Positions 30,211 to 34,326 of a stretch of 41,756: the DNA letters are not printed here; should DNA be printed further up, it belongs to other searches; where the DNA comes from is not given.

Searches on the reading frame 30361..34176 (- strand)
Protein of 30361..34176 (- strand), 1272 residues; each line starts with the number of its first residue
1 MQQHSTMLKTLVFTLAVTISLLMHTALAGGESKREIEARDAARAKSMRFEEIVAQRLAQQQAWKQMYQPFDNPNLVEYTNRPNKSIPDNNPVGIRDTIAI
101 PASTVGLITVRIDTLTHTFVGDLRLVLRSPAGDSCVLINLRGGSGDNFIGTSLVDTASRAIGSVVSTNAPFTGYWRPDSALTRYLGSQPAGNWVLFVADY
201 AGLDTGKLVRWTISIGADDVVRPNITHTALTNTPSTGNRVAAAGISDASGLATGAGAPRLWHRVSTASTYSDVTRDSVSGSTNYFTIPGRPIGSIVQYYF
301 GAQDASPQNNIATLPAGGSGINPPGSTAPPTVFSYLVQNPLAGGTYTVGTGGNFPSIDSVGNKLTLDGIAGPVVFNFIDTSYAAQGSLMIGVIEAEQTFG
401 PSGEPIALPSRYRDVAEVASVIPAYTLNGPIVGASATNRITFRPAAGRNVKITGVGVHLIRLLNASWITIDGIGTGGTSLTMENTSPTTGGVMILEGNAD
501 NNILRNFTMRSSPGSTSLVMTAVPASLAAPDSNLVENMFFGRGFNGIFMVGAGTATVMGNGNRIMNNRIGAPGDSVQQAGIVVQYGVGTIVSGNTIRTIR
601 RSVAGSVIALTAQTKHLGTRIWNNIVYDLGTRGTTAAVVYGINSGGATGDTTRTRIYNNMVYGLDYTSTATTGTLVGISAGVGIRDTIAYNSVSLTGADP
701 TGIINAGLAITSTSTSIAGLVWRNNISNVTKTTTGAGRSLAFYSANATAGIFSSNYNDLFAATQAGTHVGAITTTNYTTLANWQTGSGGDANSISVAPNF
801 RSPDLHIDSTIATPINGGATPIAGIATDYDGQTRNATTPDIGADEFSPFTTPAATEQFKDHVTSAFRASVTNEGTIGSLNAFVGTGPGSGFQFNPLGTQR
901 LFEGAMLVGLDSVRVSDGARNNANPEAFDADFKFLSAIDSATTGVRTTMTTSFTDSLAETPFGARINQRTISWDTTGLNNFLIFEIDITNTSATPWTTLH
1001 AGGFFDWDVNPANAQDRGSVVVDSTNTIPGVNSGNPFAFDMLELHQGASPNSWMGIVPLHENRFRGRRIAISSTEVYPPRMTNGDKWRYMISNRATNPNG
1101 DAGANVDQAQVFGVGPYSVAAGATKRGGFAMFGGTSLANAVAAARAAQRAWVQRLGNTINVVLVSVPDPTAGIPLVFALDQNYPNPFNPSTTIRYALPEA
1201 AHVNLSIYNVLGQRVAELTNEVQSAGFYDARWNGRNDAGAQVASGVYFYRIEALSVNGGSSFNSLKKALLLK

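Call 55: search_protein_families(library=pfam, proteins=[window:30361-34176:-], max_evalue=0.0001)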
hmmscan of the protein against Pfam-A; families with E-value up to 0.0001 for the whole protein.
window:30361-34176:- (1272 aa): 4 families
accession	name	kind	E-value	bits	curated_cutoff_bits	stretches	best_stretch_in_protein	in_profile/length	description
PF13860.13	FlgD_ig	-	2e-11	44.1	27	1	1191-1253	12-75/79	FlgD Ig-like domain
PF01483.27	P_proprotein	-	3.5e-10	40.3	21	1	109-214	5-85/86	Proprotein convertase P-domain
PF13585.12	CHU_C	-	1.6e-05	25.4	27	1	1199-1253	25-72/86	CHU_C Type IX secretion signal domain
PF18962.6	Por_Secre_tail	-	5.3e-05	23.9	27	0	1183-1252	2-63/75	Secretion system C-terminal sorting domain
